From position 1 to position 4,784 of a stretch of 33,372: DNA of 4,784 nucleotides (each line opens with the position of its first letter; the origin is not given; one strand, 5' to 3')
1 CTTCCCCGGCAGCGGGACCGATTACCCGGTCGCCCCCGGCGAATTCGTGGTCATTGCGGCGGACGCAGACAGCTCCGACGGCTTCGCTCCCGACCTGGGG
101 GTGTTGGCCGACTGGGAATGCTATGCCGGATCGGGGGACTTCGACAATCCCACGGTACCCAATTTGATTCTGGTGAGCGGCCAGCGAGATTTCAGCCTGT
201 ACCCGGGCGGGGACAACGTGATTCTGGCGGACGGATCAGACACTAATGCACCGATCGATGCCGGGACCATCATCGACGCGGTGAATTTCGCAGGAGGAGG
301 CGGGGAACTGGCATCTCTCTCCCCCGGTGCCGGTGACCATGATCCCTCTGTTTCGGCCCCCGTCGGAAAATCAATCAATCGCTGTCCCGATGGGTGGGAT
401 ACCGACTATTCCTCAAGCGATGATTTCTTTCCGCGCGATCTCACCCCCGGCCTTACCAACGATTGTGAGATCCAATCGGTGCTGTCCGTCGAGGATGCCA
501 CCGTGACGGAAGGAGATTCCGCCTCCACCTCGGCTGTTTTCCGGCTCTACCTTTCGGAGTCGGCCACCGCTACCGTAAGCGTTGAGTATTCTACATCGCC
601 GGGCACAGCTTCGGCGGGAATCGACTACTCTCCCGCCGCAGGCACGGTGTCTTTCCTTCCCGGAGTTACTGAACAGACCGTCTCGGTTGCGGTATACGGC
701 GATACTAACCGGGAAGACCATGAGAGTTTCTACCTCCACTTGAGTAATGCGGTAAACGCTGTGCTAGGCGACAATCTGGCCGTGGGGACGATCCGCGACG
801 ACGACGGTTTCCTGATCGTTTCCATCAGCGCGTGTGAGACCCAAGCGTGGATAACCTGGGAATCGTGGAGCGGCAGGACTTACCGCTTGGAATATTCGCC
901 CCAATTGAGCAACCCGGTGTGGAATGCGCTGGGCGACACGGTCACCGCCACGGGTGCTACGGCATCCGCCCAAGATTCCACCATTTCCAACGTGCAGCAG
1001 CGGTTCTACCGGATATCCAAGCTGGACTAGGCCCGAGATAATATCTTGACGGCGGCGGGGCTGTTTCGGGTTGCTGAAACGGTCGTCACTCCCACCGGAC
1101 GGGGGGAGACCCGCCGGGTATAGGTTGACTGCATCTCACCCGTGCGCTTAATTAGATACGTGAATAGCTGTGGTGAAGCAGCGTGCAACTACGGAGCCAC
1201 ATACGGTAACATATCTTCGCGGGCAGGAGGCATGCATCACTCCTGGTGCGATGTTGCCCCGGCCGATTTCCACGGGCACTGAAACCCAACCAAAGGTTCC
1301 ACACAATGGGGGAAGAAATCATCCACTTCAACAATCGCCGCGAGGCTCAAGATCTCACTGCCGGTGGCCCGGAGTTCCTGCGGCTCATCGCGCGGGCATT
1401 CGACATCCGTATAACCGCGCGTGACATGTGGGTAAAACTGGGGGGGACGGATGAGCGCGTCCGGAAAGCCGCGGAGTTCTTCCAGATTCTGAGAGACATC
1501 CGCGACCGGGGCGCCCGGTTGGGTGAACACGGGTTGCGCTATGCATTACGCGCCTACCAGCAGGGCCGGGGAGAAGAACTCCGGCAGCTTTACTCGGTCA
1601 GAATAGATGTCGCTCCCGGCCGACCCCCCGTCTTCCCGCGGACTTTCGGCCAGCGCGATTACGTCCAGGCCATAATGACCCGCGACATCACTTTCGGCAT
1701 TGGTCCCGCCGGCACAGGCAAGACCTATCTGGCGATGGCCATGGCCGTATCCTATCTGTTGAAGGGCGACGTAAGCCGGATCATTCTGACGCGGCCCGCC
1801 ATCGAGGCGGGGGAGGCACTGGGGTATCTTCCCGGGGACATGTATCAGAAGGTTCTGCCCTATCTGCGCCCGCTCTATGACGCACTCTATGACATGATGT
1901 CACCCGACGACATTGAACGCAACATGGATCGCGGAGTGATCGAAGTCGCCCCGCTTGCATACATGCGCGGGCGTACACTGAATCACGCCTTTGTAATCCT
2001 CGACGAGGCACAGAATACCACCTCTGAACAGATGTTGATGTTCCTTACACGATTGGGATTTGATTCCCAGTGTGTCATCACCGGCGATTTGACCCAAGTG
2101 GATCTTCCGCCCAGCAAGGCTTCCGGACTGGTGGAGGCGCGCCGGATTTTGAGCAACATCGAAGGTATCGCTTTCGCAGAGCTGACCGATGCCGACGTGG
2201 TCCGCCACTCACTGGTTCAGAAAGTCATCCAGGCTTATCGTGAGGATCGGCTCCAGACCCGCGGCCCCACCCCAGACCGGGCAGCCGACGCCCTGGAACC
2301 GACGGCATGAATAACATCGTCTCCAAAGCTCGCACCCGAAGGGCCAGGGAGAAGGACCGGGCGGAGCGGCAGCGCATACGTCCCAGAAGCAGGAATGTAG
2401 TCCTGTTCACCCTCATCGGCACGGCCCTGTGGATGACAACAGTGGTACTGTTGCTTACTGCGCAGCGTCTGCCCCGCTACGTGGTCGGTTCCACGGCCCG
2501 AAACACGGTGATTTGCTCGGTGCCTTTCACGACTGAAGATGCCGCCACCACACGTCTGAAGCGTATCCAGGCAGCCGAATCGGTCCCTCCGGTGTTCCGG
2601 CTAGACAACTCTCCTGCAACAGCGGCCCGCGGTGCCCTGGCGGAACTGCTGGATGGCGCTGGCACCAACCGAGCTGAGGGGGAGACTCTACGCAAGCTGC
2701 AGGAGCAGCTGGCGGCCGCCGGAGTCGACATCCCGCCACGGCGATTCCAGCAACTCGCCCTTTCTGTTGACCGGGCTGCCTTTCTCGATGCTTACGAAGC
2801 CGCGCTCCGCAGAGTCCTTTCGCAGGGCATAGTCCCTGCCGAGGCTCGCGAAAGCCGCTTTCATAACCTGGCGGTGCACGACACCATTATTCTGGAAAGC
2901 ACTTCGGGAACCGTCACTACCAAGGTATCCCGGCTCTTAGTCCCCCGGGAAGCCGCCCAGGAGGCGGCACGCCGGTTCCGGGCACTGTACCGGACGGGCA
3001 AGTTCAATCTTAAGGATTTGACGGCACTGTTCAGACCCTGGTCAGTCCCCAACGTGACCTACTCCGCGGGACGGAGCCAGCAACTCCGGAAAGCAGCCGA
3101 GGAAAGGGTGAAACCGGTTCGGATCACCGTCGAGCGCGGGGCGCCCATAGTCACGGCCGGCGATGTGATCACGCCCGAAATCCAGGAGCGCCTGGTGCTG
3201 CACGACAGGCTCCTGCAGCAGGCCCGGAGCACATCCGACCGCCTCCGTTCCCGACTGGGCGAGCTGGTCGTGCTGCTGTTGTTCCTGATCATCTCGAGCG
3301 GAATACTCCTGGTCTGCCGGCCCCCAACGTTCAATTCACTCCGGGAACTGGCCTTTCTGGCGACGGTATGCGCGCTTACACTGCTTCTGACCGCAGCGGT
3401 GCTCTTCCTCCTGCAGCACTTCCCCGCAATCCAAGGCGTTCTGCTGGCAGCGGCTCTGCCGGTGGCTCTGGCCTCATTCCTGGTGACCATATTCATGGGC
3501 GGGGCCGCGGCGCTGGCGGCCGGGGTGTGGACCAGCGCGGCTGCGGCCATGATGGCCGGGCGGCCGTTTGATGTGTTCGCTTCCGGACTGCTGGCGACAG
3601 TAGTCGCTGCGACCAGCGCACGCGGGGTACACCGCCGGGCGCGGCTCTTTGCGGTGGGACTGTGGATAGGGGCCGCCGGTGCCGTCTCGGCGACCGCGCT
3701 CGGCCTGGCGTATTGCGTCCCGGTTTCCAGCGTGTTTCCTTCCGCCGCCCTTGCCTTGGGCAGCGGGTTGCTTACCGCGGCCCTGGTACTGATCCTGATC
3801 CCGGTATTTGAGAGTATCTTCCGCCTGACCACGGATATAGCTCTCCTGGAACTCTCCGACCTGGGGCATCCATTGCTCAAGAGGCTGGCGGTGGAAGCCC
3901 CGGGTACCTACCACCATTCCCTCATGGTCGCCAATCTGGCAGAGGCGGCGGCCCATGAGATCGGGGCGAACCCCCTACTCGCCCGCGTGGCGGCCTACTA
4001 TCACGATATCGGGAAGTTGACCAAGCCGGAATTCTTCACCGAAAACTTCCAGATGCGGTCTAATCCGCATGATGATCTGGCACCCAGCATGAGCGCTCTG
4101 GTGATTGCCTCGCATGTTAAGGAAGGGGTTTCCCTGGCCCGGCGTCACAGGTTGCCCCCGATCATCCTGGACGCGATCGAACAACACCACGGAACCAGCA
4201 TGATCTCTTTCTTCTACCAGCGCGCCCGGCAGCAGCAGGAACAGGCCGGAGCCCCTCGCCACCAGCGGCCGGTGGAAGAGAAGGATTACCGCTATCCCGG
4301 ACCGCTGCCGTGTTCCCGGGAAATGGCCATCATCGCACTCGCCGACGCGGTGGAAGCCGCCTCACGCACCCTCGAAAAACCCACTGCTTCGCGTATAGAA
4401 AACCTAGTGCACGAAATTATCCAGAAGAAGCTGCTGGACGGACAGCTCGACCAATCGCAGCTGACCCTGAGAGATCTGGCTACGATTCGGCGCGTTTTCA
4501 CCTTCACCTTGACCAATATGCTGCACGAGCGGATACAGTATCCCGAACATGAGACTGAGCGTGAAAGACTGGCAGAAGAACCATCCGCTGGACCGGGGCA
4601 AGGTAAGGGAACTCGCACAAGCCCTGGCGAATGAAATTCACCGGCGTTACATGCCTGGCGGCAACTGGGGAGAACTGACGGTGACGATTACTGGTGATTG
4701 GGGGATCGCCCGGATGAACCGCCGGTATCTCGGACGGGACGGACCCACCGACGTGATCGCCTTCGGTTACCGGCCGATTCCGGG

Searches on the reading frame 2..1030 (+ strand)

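Call 7: search_protein_families(library=pfam, proteins=[window:2-1030:+], max_evalue=0.001)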
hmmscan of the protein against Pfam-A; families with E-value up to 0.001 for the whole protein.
window:2-1030:+ (342 aa): 1 family
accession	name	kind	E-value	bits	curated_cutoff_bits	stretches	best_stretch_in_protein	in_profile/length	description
PF03160.20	Calx-beta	-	1.4e-16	61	27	1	160-267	9-118/119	Calx-beta domain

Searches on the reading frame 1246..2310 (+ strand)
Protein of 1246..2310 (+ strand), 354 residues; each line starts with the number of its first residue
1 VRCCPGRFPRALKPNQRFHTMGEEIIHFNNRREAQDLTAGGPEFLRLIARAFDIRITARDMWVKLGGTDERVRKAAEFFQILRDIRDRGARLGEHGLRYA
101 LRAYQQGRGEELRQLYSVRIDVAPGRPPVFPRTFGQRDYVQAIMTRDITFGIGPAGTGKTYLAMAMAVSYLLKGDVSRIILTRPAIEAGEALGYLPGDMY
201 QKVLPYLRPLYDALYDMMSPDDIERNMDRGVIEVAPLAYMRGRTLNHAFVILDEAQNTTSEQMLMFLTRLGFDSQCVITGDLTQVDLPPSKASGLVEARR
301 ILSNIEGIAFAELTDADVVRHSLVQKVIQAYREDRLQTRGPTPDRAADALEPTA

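Call 7: search_protein_families(library=pfam, proteins=[window:1246-2310:+], max_evalue=0.001)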
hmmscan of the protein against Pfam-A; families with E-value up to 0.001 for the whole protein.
window:1246-2310:+ (354 aa): 4 families
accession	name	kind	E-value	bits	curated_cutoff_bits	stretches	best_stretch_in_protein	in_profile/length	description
PF02562.22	PhoH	-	2.5e-92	308.5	27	1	129-331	2-204/205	PhoH-like protein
PF13604.12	AAA_30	-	6.6e-07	29.7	27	1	135-286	5-129/191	AAA domain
PF13245.12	AAA_19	-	5.6e-06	27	25.1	1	136-285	1-129/134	AAA domain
PF13401.12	AAA_22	-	0.00017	22.4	27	0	145-270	4-107/130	AAA domain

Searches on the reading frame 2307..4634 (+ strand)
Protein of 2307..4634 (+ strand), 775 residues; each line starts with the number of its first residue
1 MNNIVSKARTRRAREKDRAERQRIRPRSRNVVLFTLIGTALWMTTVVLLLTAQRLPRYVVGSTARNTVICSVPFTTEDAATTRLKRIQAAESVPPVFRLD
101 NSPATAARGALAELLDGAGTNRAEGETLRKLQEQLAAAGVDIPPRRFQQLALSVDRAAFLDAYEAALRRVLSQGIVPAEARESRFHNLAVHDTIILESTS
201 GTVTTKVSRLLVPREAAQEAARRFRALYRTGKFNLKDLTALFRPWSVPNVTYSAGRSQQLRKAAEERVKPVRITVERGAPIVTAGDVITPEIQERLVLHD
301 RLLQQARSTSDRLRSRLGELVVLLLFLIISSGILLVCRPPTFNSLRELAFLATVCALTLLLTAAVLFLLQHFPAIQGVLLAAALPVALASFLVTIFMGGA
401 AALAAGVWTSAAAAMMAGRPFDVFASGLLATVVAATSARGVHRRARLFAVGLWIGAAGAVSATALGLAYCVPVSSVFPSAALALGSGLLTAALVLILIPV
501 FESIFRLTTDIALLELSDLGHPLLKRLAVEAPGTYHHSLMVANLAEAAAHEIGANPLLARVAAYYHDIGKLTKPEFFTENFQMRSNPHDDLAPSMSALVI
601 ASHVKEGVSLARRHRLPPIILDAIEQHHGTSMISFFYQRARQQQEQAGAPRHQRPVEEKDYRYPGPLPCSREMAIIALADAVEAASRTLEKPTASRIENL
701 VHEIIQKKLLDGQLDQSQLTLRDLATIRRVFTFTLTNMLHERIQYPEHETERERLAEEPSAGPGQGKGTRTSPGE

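Call 7: search_protein_families(library=pfam, proteins=[window:2307-4634:+], max_evalue=0.001)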
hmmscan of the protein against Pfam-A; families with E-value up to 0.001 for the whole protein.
window:2307-4634:+ (775 aa): 4 families
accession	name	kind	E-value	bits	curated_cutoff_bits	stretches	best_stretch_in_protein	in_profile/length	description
PF07697.16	7TMR-HDED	-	8.4e-27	95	27.6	1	60-296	2-217/224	7TM-HD extracellular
PF07698.17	7TM-7TMR_HD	-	1e-20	75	29.4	1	317-509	5-190/190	7TM receptor with intracellular HD hydrolase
PF01966.28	HD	-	1.6e-19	70.8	22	1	534-684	1-115/116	HD domain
PF08668.18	HDOD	-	0.00015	21.8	22.9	1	528-628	89-194/196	HDOD domain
